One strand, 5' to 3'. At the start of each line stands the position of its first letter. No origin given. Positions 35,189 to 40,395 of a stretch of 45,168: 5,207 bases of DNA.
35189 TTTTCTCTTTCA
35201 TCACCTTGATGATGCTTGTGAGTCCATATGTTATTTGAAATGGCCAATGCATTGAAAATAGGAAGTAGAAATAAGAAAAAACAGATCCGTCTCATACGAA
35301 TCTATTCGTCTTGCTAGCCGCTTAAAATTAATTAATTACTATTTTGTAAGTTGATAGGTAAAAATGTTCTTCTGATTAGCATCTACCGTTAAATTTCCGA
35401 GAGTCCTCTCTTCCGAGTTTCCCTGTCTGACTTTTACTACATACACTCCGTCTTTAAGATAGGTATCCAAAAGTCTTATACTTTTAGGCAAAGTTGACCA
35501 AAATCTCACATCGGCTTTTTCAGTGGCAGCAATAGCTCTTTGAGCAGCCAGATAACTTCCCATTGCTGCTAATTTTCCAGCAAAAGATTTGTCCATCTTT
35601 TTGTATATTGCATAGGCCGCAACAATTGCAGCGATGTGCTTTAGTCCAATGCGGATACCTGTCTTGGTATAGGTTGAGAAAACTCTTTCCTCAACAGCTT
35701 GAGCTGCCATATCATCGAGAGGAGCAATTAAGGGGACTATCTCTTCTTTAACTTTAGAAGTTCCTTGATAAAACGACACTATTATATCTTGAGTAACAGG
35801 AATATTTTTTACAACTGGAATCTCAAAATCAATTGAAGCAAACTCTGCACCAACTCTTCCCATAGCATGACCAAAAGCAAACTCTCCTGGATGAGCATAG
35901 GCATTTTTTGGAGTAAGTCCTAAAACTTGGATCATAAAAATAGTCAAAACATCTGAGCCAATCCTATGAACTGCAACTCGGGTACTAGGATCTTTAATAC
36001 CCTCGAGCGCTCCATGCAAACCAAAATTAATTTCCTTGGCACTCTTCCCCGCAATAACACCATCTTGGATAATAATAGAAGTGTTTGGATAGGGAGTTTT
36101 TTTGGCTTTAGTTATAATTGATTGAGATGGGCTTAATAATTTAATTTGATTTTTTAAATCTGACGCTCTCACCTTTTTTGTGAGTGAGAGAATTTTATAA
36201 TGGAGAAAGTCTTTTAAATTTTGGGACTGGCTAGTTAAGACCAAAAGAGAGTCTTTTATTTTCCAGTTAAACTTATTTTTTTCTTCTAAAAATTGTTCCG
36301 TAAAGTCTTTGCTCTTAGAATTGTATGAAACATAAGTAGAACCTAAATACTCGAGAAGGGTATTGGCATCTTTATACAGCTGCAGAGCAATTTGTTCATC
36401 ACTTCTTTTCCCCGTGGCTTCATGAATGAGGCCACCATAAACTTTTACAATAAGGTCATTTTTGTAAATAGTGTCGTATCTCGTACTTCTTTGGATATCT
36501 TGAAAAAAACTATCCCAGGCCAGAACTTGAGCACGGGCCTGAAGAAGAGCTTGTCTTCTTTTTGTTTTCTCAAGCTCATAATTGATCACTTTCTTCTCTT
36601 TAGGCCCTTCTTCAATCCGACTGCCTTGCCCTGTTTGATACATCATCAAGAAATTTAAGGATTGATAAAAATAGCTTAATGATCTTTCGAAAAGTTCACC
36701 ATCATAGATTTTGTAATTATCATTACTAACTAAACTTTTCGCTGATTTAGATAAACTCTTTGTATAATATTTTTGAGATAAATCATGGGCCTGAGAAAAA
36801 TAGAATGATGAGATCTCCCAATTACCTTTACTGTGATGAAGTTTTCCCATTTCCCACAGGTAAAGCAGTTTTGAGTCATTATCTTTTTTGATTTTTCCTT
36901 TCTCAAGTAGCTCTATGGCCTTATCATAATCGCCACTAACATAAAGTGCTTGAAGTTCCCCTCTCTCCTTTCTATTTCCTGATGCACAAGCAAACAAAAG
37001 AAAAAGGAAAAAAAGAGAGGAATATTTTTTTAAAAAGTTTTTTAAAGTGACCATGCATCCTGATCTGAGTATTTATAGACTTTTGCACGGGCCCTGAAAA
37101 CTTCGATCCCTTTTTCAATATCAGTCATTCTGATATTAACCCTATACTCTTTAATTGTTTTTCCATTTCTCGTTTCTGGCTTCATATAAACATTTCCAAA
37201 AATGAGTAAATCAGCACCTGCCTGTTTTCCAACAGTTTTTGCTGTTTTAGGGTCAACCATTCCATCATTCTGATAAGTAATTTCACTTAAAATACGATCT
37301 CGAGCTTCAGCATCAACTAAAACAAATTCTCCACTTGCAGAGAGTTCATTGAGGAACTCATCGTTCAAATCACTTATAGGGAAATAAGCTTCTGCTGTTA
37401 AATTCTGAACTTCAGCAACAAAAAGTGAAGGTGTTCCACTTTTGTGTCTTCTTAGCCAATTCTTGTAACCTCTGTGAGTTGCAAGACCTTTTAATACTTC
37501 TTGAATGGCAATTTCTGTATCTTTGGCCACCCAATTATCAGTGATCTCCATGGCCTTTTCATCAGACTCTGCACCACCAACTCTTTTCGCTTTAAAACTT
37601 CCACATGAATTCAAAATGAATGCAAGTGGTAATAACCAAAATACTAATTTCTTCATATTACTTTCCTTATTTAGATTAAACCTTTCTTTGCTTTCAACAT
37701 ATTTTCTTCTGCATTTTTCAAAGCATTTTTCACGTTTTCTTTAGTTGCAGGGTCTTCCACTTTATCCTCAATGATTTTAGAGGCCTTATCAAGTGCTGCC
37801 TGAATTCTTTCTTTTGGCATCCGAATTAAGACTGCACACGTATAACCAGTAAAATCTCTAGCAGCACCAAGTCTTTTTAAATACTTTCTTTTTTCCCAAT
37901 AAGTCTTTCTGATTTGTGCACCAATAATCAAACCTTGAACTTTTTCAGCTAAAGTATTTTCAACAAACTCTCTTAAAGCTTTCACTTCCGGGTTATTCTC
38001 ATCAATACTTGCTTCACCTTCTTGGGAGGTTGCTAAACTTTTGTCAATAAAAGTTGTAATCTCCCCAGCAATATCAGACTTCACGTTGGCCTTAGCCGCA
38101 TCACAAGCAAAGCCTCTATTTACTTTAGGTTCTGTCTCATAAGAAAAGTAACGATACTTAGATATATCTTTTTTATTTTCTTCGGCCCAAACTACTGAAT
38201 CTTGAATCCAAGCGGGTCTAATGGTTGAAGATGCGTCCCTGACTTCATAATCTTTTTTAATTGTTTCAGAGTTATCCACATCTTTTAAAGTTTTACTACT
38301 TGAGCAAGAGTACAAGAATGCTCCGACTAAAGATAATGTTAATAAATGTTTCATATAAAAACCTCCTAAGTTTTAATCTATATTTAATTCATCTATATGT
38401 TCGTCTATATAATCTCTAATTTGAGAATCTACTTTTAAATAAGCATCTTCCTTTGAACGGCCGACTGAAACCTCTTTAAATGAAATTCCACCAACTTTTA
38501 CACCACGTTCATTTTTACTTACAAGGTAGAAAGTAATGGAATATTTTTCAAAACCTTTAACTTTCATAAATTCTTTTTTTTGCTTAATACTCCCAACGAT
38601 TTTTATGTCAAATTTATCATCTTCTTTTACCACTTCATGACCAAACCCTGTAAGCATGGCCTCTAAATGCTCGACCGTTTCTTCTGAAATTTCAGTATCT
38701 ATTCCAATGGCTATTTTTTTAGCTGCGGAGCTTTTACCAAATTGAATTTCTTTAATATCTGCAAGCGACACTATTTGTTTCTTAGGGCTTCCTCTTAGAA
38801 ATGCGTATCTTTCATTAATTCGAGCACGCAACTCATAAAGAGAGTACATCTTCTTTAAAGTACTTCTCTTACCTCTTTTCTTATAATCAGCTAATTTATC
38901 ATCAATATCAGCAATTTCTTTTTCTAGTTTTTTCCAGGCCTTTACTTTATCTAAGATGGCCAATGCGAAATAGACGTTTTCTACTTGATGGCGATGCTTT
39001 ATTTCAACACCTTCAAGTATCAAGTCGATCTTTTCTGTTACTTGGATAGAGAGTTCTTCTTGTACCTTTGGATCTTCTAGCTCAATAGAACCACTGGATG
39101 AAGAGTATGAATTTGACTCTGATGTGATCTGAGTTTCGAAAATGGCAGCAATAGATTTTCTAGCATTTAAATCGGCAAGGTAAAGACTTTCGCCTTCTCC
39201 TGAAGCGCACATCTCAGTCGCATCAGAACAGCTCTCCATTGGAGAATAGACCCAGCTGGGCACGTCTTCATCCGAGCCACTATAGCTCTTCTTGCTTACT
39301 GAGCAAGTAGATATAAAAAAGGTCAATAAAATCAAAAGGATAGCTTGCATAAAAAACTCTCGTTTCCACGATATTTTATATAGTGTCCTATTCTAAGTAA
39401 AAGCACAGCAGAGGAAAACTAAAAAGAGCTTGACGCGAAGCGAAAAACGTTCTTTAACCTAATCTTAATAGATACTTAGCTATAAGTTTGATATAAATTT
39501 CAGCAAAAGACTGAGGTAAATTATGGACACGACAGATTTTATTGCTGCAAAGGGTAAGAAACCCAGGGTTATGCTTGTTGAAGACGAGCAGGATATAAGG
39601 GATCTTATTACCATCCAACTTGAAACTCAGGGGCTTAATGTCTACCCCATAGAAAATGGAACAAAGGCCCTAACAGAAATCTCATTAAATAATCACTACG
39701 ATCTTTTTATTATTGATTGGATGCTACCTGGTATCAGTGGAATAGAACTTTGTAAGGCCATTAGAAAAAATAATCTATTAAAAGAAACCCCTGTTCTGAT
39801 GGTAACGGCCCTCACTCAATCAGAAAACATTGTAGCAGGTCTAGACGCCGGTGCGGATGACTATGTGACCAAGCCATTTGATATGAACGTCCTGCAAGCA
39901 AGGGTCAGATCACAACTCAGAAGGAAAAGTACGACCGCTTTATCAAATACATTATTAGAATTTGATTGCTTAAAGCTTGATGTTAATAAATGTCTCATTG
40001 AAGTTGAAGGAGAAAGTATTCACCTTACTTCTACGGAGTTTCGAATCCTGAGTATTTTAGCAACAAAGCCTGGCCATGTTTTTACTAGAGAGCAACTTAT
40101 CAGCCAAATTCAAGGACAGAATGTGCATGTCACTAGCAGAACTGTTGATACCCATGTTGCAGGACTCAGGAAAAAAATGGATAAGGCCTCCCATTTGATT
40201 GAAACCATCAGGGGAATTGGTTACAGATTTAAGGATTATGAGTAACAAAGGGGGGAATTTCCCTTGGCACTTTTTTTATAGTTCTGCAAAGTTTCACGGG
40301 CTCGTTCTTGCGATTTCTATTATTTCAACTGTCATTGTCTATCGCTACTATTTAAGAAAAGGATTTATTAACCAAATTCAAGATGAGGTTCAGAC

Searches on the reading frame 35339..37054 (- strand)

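Call 40: search_protein_families(library=pfam, proteins=[window:35339-37054:-], max_evalue=0.001)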
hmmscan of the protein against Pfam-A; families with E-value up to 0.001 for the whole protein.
window:35339-37054:- (571 aa): 1 family
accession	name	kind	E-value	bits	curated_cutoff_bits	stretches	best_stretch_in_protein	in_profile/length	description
PF07719.23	TPR_2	-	0.00026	21.3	27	0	35-52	9-26/34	Tetratricopeptide repeat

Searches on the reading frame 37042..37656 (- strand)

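Call 40: search_protein_families(library=pfam, proteins=[window:37042-37656:-], max_evalue=0.001)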
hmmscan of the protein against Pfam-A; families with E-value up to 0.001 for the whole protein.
window:37042-37656:- (204 aa): 2 families
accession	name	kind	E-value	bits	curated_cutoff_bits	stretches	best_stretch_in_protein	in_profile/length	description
PF13036.11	LpoB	-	3.3e-20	72.9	22.3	1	47-192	2-146/147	Peptidoglycan-synthase activator LpoB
PF03783.19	CsgG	-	0.00021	21.1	20.8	1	96-156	39-98/210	Curli production assembly/transport component CsgG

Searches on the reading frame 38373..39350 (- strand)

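Call 40: search_protein_families(library=pfam, proteins=[window:38373-39350:-], max_evalue=0.001)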
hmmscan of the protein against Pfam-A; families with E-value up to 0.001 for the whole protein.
window:38373-39350:- (325 aa): 1 family
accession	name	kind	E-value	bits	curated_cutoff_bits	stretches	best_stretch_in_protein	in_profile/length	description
PF02169.21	LPP20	-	1.4e-07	32.3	25.9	1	31-133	1-96/97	LPP20 lipoprotein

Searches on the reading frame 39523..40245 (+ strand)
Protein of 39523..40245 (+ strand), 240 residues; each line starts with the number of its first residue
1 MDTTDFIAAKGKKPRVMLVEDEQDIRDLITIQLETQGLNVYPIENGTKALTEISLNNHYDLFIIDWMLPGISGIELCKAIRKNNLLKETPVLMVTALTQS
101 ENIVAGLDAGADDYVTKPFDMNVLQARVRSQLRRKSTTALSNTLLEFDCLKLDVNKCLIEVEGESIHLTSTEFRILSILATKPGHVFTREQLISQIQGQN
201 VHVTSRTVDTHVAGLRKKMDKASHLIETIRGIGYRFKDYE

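Call 40: search_protein_families(library=pfam, proteins=[window:39523-40245:+], max_evalue=0.001)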
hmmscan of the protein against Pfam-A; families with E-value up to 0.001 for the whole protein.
window:39523-40245:+ (240 aa): 2 families
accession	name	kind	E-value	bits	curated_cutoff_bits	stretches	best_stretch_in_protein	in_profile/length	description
PF00072.30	Response_reg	-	6.3e-28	97.6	30.2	1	16-129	1-111/111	Response regulator receiver domain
PF00486.34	Trans_reg_C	-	1.8e-24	86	26.2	1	163-236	1-77/77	Transcriptional regulatory protein, C terminal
